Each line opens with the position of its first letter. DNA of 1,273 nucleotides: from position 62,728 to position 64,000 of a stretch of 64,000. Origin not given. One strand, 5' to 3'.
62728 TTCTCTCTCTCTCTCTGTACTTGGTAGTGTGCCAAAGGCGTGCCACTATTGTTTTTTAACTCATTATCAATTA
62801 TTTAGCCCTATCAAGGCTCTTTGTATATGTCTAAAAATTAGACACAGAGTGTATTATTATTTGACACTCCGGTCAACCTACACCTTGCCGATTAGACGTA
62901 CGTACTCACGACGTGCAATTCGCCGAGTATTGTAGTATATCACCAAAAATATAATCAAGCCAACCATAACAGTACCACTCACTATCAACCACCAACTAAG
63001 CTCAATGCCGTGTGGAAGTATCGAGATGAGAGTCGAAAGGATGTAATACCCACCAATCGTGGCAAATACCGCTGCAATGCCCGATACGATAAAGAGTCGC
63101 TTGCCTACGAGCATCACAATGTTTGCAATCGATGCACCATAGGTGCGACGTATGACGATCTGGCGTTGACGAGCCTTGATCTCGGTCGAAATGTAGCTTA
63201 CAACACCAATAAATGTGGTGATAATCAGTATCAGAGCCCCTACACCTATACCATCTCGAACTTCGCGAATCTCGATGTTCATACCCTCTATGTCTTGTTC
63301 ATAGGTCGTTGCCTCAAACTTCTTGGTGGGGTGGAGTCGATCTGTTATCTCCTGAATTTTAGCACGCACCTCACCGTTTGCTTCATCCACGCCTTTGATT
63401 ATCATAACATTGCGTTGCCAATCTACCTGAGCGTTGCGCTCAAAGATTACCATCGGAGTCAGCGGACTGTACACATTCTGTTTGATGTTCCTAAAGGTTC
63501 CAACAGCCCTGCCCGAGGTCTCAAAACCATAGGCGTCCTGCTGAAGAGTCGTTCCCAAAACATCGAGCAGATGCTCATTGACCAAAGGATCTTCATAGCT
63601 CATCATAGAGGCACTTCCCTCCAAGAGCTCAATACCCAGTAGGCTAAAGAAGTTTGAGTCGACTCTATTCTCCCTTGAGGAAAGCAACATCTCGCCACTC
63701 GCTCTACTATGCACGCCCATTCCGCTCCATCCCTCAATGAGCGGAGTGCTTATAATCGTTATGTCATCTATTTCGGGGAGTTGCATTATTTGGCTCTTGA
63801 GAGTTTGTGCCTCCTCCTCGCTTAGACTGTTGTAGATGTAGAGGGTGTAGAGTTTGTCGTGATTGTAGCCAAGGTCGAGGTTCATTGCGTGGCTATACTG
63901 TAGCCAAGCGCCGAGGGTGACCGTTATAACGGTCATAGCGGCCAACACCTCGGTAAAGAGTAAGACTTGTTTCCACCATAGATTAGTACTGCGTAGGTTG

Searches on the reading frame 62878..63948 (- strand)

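Call 39: search_protein_families(library=pfam, proteins=[window:62878-63948:-], max_evalue=0.001)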
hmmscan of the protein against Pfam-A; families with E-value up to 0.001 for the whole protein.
window:62878-63948:- (356 aa): 2 families
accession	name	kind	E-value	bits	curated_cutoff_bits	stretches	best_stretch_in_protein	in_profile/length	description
PF02687.27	FtsX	-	1.1e-10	42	25.5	1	237-347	3-118/120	FtsX-like permease C-terminal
PF12704.14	MacB_PCD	-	0.00099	19.9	27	0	5-113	14-110/207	MacB-like periplasmic core domain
